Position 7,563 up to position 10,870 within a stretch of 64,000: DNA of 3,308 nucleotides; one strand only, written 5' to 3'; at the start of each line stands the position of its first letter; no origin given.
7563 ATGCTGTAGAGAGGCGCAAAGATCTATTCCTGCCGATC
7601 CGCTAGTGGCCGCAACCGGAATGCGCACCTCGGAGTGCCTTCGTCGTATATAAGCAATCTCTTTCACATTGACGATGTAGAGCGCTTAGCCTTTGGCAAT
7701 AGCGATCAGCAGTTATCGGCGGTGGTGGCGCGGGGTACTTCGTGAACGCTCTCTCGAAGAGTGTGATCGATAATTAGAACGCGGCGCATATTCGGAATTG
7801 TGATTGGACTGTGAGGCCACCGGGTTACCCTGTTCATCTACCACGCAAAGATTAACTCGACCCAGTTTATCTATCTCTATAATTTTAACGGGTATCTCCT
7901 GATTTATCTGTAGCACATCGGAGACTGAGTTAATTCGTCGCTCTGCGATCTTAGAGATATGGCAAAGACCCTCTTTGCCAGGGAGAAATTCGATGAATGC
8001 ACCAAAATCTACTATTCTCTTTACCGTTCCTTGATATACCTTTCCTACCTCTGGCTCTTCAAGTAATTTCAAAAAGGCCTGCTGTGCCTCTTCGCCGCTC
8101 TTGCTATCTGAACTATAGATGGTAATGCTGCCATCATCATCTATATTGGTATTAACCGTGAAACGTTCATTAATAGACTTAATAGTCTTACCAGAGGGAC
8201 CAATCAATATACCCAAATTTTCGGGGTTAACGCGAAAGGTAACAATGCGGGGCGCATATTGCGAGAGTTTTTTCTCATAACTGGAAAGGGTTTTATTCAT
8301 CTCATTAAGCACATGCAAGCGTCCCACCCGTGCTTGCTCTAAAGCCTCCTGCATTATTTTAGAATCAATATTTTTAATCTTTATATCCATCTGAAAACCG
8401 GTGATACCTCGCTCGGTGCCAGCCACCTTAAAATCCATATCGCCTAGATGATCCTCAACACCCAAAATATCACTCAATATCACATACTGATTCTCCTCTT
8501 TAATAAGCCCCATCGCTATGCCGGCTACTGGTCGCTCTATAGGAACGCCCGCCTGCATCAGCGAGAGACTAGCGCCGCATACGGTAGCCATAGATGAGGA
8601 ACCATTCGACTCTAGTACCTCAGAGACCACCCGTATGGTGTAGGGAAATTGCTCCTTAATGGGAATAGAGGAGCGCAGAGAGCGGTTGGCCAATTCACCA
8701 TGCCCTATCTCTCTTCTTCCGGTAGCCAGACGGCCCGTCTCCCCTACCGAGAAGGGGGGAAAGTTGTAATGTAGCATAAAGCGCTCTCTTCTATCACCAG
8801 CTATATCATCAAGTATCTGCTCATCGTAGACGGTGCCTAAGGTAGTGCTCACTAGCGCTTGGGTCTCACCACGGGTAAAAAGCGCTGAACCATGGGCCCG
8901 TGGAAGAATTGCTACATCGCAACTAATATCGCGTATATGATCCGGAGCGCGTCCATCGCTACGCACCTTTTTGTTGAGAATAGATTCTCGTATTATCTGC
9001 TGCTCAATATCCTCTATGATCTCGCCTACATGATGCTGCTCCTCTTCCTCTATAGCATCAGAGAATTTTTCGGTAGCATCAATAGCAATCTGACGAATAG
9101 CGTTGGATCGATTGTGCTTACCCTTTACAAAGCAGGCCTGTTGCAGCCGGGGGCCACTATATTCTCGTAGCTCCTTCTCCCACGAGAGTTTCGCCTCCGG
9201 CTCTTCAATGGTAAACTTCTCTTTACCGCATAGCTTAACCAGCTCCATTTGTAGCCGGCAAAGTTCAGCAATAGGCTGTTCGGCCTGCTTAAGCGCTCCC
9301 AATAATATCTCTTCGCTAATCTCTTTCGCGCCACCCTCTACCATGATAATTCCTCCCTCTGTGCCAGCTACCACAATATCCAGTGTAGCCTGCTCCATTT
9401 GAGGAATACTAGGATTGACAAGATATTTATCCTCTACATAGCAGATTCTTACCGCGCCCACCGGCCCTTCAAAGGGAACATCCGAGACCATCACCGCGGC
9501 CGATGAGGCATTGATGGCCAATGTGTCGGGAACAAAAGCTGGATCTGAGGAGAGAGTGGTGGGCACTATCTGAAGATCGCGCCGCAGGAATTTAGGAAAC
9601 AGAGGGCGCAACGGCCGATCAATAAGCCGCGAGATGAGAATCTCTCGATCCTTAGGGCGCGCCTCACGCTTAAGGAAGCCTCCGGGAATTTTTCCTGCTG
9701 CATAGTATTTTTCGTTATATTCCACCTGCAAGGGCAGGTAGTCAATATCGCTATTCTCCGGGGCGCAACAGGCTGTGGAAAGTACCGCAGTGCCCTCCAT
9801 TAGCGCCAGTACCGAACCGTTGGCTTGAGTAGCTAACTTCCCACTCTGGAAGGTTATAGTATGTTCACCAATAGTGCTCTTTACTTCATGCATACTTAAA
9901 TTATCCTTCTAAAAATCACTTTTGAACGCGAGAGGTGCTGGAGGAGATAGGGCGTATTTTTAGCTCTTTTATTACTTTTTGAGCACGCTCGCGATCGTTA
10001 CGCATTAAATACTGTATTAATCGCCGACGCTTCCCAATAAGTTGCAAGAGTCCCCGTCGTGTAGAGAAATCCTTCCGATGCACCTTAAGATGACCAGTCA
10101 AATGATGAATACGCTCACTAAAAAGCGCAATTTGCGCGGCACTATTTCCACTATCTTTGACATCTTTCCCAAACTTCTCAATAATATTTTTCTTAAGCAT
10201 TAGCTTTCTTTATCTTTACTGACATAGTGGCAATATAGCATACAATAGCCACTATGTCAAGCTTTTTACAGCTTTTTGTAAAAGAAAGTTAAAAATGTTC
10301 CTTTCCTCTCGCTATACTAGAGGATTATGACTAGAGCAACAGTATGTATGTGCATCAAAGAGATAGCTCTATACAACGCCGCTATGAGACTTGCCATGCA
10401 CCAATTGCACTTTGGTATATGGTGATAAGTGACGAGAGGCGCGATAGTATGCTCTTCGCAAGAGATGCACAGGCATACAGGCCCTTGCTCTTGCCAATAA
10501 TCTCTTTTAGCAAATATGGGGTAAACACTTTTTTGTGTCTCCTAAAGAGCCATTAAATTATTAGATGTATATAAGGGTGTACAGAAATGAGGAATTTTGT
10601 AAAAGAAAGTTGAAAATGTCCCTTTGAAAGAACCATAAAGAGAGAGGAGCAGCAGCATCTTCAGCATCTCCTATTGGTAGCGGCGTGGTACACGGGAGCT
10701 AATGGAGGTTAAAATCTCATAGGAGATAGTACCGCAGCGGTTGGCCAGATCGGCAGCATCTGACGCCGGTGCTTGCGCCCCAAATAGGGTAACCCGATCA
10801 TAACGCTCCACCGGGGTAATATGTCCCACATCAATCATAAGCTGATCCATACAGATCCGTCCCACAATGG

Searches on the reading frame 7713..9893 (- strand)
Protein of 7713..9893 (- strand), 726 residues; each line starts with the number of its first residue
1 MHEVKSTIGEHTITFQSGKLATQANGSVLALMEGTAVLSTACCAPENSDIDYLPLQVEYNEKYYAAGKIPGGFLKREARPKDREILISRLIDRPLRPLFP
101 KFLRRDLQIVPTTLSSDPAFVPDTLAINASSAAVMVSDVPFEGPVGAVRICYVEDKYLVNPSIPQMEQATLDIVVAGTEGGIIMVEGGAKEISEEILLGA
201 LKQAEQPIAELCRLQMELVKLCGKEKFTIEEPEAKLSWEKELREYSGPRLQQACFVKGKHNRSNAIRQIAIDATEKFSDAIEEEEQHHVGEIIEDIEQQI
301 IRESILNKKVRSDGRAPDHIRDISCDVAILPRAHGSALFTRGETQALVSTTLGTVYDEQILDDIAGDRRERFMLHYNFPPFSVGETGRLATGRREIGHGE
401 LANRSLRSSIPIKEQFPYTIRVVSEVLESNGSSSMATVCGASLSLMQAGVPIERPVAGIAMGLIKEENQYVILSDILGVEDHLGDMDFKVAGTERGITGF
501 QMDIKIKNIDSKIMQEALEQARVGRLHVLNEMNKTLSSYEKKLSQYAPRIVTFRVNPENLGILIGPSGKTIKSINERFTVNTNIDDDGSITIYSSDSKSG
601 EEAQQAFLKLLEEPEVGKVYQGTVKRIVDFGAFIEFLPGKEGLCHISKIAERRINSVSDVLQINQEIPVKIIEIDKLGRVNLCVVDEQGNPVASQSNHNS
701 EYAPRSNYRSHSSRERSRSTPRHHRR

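Call 36: find_homologous_proteins(query=window:7713-9893:-, max_evalue=1e-100)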
Query window:7713-9893:- (726 aa): 8000 proteins with E <= 1e-100 among 8000 candidates; the best 120 are listed.
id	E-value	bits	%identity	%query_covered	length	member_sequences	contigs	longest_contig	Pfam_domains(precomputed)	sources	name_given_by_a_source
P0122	0.0e+0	1615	100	100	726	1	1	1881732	PF03725.21,PF00575.30,PF03726.20,PF01138.28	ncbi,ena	-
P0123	0.0e+0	1439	86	100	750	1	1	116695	PF00013.36,PF03725.21,PF00575.30,PF03726.20,PF01138.28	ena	-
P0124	0.0e+0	1320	82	97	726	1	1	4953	PF00013.36,PF03725.21,PF00575.30,PF03726.20,PF01138.28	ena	-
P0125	0.0e+0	1228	77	96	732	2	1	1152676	PF00013.36,PF03725.21,PF00575.30,PF03726.20,PF01138.28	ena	-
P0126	1.8e-294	997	62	96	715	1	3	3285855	PF00013.36,PF03725.21,PF00575.30,PF03726.20,PF01138.28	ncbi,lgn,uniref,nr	ncbi:polyribonucleotide nucleotidyltransferase [Spirochaeta africana]|uniref:Polyribonucleotide nucl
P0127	2.1e-294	996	62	96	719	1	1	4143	PF00013.36,PF03725.21,PF00575.30,PF03726.20,PF01138.28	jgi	jgi:polyribonucleotide nucleotidyltransferase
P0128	2.8e-294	996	60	99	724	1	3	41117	PF00013.36,PF03725.21,PF00575.30,PF03726.20,PF01138.28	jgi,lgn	jgi:polyribonucleotide nucleotidyltransferase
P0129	7.2e-294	995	64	95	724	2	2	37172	PF00013.36,PF03725.21,PF00575.30,PF03726.20,PF01138.28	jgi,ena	-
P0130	2.3e-293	993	64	95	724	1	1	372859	PF00013.36,PF03725.21,PF00575.30,PF03726.20,PF01138.28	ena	-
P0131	2.8e-292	989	62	95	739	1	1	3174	PF00013.36,PF03725.21,PF00575.30,PF03726.20,PF01138.28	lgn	-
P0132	8.3e-292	988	62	95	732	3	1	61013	PF00013.36,PF03725.21,PF00575.30,PF03726.20,PF01138.28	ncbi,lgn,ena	-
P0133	8.7e-292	988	63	95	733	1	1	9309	PF00013.36,PF03725.21,PF00575.30,PF03726.20,PF01138.28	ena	-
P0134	1.2e-291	987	63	95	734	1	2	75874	PF00013.36,PF03725.21,PF00575.30,PF03726.20,PF01138.28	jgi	jgi:polyribonucleotide nucleotidyltransferase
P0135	1.2e-291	987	63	95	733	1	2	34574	PF00013.36,PF03725.21,PF00575.30,PF03726.20,PF01138.28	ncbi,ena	-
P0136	1.2e-291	987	64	94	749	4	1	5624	PF00013.36,PF03725.21,PF00575.30,PF03726.20,PF01138.28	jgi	-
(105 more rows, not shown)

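Call 37: find_encoding_contigs(protein=P0123, flank=10000, max_places=3)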
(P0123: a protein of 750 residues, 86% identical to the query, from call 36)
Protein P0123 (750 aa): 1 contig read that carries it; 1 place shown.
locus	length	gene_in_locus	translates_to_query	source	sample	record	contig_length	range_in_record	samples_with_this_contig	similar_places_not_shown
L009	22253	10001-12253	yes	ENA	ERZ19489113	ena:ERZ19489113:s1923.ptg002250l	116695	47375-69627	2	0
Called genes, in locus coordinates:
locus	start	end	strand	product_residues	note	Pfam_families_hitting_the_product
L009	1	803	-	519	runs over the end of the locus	PF20154:LNT_N, PF00795:CN_hydrolase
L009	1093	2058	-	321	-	PF16881:LIAS_N (faint), PF04055:Radical_SAM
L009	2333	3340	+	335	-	PF03385:STELLO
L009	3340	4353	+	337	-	-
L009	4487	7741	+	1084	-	PF25596:CPSase_L_D1, PF02222:ATP-grasp (weak), PF02786:CPSase_L_D2, PF02787:CPSase_L_D3, PF25596:CPSase_L_D1, PF02786:CPSase_L_D2, PF15632:ATPgrasp_Ter (weak), PF02142:MGS, +1 more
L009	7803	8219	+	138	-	PF04313:HSDR_N (faint)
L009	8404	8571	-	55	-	-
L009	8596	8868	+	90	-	-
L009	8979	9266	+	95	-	-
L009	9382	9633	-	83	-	-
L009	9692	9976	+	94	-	PF00312:Ribosomal_S15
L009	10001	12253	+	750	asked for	PF01138:RNase_PH, PF03725:RNase_PH_C, PF03726:PNPase, PF01138:RNase_PH, PF00013:KH_1 (weak), PF00575:S1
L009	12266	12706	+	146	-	PF00692:dUTPase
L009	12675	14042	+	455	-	PF03739:LptF_LptG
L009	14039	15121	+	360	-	PF03739:LptF_LptG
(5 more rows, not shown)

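Call 38: find_encoding_contigs(protein=P0125, flank=10000, max_places=3)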
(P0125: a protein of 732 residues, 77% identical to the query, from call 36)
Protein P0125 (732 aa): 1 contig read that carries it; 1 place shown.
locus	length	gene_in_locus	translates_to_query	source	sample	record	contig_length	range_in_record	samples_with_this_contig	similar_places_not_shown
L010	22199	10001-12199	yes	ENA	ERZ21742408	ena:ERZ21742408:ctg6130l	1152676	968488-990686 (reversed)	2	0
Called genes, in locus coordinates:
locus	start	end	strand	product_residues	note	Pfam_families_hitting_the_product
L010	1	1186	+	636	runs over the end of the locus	PF20250:FapA_N, PF03961:FapA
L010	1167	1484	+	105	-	-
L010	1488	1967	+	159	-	-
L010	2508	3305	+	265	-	PF00218:IGPS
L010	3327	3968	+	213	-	PF00697:PRAI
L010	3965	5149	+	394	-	PF00291:PALP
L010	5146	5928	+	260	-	PF00290:Trp_syntA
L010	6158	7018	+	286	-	-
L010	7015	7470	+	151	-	-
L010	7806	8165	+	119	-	PF13384:HTH_23, PF13551:HTH_29 (weak), PF13592:HTH_33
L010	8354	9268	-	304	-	-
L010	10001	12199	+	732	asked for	PF01138:RNase_PH, PF03725:RNase_PH_C, PF03726:PNPase, PF01138:RNase_PH, PF00013:KH_1 (weak), PF00575:S1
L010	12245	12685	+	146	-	PF00692:dUTPase, PF22769:DCD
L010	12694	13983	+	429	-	PF03739:LptF_LptG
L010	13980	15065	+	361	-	PF03739:LptF_LptG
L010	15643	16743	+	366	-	PF00145:DNA_methylase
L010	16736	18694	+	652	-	PF02518:HATPase_c (weak), PF13589:HATPase_c_3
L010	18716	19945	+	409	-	PF04326:SLFN_AlbA_2, PF13749:HATPase_c_4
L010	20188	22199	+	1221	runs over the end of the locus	PF07705:CARDB (weak), PF01161:PBP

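Call 39: find_encoding_contigs(protein=P0124, flank=5000, max_places=3)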
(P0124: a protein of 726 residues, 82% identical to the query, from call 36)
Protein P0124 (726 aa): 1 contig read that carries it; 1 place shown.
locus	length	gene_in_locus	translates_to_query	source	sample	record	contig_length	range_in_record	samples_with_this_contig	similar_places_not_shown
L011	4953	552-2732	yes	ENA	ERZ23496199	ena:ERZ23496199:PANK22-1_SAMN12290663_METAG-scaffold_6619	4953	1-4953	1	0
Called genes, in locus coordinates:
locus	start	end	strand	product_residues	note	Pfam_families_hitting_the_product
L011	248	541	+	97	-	PF00312:Ribosomal_S15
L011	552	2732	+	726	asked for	PF01138:RNase_PH, PF03725:RNase_PH_C, PF03726:PNPase, PF01138:RNase_PH, PF00013:KH_1 (weak), PF00575:S1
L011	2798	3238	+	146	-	PF00692:dUTPase, PF22769:DCD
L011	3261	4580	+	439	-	-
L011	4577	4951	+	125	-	?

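Call 76: search_protein_families(library=pfam, proteins=[L020:10467-11408:+], max_evalue=0.01)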
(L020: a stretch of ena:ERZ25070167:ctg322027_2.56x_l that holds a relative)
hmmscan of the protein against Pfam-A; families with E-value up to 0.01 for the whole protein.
L020:10467-11408:+ (313 aa): 3 families
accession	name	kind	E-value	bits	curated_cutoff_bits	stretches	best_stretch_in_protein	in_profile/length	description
PF14339.12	DUF4394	-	1.3e-08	34.9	29.6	0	250-278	39-67/230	Domain of unknown function (DUF4394)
PF13964.12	Kelch_6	-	7.3e-05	23.1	25.3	0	90-126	6-48/50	Kelch motif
PF13280.12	WYL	-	0.0061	17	21.8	0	283-305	31-55/70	WYL domain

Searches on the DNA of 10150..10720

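Call 33: search_rna_families(source=window, start=10150, end=10720, threshold=evalue, max_evalue=10)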
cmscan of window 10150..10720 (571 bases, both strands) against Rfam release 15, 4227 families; matches with E-value up to 10: 5.
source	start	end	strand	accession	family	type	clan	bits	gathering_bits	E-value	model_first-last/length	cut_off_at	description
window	10361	10599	+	RF02415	rliG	Gene; sRNA;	-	13.3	55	2.6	1-267/267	no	Listeria sRNA rliG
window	10705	10720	+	RF04357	Plastid-ndhA-ndhB-2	Intron;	CL00155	13.1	53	7.6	13-28/41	no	Plastid-ndhA-ndhB-2 group II-D5 intron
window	10177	10200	+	RF01985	ZEB2_AS1_2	Gene; lncRNA;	-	12.4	70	3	1-61/61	no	ZEB2 antisense RNA 1 conserved region 2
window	10436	10478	+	RF01768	flavi_FSE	Cis-reg; frameshift_element;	-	11.6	43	6.2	1-62/62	no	ribosomal frameshift site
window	10150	10256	-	RF02032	GOLLD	Gene;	-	9.2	150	6.1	1-152/416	3'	Giant, ornate, lake- and Lactobacillales-derived (GOLLD) RNA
